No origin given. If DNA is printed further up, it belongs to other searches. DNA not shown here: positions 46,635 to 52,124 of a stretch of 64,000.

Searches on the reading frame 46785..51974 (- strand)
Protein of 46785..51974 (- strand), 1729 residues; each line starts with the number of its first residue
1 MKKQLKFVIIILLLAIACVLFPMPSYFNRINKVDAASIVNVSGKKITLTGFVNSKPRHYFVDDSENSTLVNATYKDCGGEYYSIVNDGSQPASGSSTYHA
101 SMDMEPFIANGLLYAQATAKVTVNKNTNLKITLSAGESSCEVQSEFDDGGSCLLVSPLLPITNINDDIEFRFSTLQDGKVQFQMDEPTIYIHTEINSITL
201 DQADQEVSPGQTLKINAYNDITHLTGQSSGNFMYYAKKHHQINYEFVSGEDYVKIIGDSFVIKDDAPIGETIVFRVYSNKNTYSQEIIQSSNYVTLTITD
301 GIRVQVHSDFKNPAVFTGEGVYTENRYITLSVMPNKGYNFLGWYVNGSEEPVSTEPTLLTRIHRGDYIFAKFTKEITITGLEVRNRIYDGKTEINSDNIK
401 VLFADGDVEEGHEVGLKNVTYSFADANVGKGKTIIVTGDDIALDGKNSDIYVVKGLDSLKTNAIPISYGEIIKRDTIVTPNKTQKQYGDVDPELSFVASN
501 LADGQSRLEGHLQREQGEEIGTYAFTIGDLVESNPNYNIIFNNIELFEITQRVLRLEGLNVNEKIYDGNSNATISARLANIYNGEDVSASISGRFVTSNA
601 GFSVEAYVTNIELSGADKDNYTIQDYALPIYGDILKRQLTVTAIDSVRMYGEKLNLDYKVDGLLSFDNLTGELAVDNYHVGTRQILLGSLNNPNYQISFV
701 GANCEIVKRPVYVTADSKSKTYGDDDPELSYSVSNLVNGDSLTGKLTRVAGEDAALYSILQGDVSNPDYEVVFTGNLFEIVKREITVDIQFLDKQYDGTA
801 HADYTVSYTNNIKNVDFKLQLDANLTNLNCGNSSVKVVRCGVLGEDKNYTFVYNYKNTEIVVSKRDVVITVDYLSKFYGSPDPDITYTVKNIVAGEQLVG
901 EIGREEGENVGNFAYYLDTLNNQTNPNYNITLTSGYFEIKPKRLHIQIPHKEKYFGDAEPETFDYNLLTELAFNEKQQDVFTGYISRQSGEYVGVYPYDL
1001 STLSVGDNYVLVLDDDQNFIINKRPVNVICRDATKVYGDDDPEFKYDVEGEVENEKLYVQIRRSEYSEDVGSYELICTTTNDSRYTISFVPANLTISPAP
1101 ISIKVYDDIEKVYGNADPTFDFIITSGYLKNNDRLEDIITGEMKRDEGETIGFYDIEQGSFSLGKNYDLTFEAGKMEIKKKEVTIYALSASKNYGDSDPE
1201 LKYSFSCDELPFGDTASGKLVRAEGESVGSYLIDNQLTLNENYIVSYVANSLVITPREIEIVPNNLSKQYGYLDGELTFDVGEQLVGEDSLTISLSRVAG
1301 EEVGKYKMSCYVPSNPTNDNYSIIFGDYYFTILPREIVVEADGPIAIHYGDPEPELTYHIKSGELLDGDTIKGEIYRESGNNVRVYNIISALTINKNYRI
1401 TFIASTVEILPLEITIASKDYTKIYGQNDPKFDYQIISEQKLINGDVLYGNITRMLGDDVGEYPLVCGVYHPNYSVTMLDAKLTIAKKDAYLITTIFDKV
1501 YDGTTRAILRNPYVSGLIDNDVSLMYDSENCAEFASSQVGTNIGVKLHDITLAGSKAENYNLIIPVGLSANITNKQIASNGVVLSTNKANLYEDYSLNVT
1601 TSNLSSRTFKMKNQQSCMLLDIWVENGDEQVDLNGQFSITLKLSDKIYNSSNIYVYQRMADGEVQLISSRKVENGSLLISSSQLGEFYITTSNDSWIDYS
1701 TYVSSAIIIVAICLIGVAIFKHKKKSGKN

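Call 101: search_protein_families(library=pfam, proteins=[window:46785-51974:-], max_evalue=0.00001)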
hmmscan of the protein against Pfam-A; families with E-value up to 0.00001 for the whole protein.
window:46785-51974:- (1729 aa): 2 families
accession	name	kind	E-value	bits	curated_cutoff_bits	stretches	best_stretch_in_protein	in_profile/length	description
PF18676.6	MBG_2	-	1.2e-123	404.3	25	10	713-776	3-69/72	MBG domain (YGX type)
PF18657.6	YDG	-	8.7e-31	106.5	25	3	374-453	3-80/85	YDG domain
